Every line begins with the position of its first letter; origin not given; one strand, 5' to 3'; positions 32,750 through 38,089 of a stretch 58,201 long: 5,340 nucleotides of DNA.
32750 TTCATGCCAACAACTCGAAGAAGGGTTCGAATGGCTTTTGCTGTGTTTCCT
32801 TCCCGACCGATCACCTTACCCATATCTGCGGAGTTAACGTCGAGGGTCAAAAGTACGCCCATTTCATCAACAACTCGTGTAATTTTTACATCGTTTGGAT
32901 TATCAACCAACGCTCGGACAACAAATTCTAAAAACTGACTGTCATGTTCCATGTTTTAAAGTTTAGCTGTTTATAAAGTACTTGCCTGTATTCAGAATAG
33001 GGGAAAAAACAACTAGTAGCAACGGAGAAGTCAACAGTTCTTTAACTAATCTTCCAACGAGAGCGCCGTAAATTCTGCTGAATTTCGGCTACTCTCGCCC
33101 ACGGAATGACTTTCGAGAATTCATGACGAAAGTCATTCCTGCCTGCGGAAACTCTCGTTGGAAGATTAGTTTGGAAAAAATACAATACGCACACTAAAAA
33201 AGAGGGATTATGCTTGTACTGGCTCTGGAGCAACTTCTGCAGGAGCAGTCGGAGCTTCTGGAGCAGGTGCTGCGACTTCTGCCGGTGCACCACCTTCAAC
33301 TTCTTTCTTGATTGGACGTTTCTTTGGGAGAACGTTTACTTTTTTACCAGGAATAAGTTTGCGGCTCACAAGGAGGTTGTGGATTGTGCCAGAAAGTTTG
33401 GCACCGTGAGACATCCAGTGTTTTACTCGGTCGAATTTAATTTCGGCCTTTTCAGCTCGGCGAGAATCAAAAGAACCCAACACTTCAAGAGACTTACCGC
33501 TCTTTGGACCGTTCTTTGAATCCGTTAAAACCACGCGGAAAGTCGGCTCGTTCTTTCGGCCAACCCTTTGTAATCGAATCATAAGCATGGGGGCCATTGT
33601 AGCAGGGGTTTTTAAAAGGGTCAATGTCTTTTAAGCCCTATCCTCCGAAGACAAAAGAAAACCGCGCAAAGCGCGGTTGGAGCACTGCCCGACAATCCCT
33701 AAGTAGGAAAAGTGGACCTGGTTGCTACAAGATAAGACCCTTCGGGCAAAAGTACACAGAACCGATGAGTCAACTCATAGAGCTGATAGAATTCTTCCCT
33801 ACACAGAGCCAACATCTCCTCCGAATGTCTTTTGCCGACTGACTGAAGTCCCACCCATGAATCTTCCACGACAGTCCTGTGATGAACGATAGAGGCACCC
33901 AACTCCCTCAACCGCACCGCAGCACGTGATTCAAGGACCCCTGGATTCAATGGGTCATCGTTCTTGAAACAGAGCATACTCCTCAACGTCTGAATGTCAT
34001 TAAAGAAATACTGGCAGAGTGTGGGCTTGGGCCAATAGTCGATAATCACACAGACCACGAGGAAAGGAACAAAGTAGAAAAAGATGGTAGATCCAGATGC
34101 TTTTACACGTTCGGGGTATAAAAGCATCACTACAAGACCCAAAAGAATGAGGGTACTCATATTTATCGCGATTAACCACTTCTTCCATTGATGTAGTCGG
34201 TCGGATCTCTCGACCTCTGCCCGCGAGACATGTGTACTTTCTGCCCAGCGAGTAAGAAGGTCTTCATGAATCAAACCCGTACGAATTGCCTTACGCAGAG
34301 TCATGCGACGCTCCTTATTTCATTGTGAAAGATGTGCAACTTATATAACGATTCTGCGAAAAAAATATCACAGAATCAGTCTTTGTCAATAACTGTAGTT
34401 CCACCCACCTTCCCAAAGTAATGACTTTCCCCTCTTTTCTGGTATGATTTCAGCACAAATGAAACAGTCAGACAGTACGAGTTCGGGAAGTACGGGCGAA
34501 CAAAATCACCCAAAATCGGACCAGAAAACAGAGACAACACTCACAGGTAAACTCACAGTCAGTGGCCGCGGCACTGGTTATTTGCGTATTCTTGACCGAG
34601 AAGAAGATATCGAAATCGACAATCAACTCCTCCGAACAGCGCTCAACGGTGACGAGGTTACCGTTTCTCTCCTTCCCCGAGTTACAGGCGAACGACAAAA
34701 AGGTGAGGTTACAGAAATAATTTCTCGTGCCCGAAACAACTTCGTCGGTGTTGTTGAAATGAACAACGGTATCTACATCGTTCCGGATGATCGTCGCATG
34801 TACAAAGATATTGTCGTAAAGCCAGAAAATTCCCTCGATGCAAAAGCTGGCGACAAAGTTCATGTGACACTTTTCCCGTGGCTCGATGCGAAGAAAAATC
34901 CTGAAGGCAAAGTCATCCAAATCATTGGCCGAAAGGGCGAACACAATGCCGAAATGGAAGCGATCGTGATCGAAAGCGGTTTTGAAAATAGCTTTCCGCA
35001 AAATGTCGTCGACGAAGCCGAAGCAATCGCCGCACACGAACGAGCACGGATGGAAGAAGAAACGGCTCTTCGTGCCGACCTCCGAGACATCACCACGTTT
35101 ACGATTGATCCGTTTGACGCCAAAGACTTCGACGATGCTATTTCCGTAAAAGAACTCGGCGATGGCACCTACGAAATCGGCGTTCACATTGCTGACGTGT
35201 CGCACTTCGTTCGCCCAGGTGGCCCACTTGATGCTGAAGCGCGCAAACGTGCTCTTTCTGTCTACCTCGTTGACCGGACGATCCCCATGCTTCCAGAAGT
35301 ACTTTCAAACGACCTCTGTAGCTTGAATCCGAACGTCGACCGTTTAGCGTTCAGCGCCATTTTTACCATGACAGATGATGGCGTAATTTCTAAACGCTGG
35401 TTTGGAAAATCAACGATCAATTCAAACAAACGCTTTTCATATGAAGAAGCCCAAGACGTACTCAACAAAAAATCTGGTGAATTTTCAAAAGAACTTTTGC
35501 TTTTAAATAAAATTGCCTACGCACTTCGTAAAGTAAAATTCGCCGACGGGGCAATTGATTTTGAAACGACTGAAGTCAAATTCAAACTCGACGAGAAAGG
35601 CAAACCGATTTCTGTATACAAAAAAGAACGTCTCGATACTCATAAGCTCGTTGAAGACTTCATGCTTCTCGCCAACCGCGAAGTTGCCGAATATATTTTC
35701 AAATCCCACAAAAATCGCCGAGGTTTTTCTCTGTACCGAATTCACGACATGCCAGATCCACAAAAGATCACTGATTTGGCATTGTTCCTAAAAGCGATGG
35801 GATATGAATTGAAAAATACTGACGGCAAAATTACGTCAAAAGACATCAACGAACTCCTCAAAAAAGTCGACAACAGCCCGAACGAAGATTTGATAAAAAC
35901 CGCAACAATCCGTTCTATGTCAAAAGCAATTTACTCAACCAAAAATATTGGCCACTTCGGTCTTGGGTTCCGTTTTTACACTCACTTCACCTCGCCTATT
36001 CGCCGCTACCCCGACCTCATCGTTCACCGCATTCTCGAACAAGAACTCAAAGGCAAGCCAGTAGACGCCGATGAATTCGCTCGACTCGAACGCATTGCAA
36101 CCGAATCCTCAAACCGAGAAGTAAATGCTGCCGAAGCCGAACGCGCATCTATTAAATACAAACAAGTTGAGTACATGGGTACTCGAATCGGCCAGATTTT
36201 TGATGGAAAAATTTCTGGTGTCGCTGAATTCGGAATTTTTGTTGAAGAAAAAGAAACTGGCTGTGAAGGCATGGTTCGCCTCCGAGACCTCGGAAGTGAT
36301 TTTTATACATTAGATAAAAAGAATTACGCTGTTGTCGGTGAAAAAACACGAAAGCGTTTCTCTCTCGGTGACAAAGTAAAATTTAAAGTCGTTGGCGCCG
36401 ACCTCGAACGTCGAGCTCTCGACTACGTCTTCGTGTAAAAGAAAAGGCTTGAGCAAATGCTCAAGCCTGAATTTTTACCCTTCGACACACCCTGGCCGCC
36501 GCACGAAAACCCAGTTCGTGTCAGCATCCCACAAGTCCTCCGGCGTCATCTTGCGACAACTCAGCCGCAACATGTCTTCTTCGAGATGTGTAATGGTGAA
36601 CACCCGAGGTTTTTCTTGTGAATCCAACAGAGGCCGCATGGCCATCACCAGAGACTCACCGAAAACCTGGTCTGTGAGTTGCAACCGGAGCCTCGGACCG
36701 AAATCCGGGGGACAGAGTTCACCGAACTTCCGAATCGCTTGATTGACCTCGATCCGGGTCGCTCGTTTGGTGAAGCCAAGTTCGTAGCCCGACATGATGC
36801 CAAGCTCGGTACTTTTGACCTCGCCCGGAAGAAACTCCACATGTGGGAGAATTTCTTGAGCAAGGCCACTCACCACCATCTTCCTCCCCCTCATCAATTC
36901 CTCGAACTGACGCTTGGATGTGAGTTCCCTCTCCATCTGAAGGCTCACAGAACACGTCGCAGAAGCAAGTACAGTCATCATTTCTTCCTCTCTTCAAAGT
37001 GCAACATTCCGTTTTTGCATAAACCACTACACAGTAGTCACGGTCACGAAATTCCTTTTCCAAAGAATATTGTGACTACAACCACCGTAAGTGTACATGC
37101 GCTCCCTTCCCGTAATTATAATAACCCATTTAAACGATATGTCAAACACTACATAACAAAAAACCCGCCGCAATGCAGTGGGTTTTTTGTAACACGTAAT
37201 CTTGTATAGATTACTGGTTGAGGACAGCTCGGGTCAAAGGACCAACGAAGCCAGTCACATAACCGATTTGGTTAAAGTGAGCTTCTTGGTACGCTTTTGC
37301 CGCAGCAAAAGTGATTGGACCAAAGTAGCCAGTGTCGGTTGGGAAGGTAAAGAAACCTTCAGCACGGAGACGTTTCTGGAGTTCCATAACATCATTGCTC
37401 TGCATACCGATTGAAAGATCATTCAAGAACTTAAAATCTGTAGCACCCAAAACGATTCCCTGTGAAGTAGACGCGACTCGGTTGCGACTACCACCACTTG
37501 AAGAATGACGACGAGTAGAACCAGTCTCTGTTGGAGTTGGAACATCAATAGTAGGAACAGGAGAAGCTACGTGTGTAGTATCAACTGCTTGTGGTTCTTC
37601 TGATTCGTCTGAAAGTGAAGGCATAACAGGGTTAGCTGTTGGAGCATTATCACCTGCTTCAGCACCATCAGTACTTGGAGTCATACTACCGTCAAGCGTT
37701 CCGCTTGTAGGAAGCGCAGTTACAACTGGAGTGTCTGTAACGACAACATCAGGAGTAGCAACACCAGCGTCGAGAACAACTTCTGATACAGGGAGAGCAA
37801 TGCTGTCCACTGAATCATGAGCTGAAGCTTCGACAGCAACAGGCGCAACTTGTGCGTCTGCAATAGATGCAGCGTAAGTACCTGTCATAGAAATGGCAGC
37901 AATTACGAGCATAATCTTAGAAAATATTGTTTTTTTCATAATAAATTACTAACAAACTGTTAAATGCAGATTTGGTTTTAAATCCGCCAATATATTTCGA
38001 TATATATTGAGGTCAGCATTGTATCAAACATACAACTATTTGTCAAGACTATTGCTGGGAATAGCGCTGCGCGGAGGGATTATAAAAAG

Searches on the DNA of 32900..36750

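Call 58: search_rna_families(source=window, start=32900, end=36750, threshold=evalue, max_evalue=1)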
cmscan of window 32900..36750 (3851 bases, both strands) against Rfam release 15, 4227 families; matches with E-value up to 1: 1.
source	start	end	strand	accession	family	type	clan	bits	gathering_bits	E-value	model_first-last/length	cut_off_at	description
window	35478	35507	-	RF03050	RAGATH-25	Gene; sRNA;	-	19.5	49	0.18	1-50/50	no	RAGATH-25 RNA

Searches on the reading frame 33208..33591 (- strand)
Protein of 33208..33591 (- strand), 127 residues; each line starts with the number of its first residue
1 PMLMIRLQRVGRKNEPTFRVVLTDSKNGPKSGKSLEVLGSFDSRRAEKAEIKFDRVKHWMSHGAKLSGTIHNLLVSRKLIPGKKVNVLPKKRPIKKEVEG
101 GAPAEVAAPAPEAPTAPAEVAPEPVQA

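Call 43: find_homologous_proteins(query=window:33208-33591:-, max_evalue=1e-15)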
Query window:33208-33591:- (127 aa): 3699 proteins with E <= 1e-15 among 4228 candidates; the best 120 are listed.
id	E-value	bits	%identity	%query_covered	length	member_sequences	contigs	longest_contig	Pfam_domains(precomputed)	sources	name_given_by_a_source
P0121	9.3e-75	266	100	99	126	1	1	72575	PF00886.25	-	-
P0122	5.3e-61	222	87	98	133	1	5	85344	PF00886.25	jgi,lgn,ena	-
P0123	4.0e-55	203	91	74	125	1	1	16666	PF00886.25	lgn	-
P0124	5.6e-54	199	89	76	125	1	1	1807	PF00886.25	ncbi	-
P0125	1.0e-53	198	77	99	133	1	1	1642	PF00886.25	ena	-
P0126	1.3e-53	198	90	76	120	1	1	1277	PF00886.25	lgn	-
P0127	3.5e-53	197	76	88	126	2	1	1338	PF00886.25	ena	-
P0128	8.1e-53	195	88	81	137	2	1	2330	PF00886.25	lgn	-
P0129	1.0e-52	195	86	76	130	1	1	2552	PF00886.25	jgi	jgi:small subunit ribosomal protein S16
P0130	2.0e-51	191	86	76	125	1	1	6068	PF00886.25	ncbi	-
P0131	3.5e-51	190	75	94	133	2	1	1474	PF00886.25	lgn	-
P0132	4.1e-51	190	84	75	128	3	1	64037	PF00886.25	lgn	-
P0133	9.0e-51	189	86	76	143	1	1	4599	PF00886.25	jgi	jgi:small subunit ribosomal protein S16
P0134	2.7e-50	187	84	76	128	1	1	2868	PF00886.25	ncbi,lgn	-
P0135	4.2e-50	187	84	76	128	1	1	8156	PF00886.25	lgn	-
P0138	8.5e-50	186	84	76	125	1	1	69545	PF00886.25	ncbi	-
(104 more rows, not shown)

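Call 44: find_encoding_contigs(protein=P0122, flank=10000, max_places=5)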
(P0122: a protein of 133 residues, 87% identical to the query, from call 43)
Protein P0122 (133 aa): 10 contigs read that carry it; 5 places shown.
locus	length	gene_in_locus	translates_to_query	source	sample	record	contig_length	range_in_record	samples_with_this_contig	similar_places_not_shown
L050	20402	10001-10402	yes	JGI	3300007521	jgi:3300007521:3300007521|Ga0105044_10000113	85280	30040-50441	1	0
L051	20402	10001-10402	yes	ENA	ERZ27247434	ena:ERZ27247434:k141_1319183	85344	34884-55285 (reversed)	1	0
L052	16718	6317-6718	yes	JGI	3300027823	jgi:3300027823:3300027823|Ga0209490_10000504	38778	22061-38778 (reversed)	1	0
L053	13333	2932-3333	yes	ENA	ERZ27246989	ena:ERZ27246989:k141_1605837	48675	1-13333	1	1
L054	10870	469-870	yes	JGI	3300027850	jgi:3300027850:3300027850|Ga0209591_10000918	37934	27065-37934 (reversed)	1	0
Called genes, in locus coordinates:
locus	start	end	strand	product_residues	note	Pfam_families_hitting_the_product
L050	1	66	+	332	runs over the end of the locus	PF01820:Dala_Dala_lig_N, PF07478:Dala_Dala_lig_C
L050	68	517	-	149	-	PF07884:VKOR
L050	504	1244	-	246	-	PF13462:Thioredoxin_4, PF01323:DSBA, PF13743:Thioredoxin_5 (weak)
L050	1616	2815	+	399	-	PF10459:Peptidase_S46 (faint), PF00089:Trypsin, PF13365:Trypsin_2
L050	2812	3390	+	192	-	-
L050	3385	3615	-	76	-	-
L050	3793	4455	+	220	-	PF01471:PG_binding_1 (weak)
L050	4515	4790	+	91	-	-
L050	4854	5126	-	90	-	-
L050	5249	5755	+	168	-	PF04542:Sigma70_r2, PF08281:Sigma70_r4_2, PF04545:Sigma70_r4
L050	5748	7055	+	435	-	-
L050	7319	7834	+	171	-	-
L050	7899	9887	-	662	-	PF08206:OB_RNB (weak), PF17849:OB_Dis3, PF17876:CSD2, PF00773:RNB, PF00575:S1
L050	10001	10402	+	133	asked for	PF00886:Ribosomal_S16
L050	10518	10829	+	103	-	PF13083:KH_KhpA-B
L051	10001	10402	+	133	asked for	PF00886:Ribosomal_S16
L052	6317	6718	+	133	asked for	PF00886:Ribosomal_S16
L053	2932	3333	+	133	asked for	PF00886:Ribosomal_S16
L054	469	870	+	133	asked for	PF00886:Ribosomal_S16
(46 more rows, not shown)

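Call 45: find_encoding_contigs(protein=P0138, flank=10000, max_places=2)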
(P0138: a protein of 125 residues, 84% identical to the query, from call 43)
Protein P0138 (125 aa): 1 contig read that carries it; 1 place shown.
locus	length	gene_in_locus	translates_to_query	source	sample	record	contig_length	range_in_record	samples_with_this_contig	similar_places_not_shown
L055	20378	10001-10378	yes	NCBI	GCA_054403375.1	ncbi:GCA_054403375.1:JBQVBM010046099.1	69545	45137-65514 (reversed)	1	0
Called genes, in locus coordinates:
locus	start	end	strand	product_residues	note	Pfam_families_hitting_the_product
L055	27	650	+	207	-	-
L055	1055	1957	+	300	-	PF01029:NusB, PF00293:NUDIX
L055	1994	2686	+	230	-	PF22935:RM44_endonuclase, PF14622:Ribonucleas_3_3, PF00636:Ribonuclease_3, PF24995:DSRM_2 (faint), PF00035:dsrm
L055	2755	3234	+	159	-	-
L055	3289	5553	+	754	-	PF02463:SMC_N, PF13175:AAA_15, PF13476:AAA_23, PF13304:AAA_21 (faint)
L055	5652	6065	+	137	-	-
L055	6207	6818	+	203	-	-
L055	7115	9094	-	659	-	PF25049:OB_HELZ2 (faint), PF08206:OB_RNB (faint), PF17849:OB_Dis3, PF17876:CSD2, PF00773:RNB, PF00575:S1 (weak)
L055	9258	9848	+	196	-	-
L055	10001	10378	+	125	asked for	PF00886:Ribosomal_S16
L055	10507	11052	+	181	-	-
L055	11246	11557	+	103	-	PF13083:KH_KhpA-B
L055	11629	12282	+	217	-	PF01746:tRNA_m1G_MT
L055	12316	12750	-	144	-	-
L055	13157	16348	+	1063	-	PF04563:RNA_pol_Rpb2_1, PF04561:RNA_pol_Rpb2_2, PF04565:RNA_pol_Rpb2_3, PF10385:RNA_pol_Rpb2_45, PF00562:RNA_pol_Rpb2_6, PF04560:RNA_pol_Rpb2_7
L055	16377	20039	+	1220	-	PF04997:RNA_pol_Rpb1_1, PF00623:RNA_pol_Rpb1_2, PF04983:RNA_pol_Rpb1_3, PF05000:RNA_pol_Rpb1_4, PF04998:RNA_pol_Rpb1_5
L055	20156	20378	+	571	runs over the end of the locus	PF01807:Zn_ribbon_DnaG, PF08275:DNAG_N, PF13662:Toprim_4, PF01751:Toprim (weak), PF13155:Toprim_2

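Call 74: search_protein_families(library=pfam, proteins=[L055:10507-11052:+], max_evalue=1)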
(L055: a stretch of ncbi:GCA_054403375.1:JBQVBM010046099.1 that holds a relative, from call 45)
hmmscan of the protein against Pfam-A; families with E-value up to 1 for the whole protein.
L055:10507-11052:+ (181 aa): 0 families

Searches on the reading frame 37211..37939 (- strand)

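Call 86: search_protein_families(library=pfam, proteins=[window:37211-37939:-], max_evalue=0.001)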
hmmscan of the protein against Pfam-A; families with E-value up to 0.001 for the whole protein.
window:37211-37939:- (242 aa): 1 family
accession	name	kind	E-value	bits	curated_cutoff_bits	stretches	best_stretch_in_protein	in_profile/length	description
PF01471.23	PG_binding_1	-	1.5e-09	38.3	23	1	181-240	2-57/57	Putative peptidoglycan binding domain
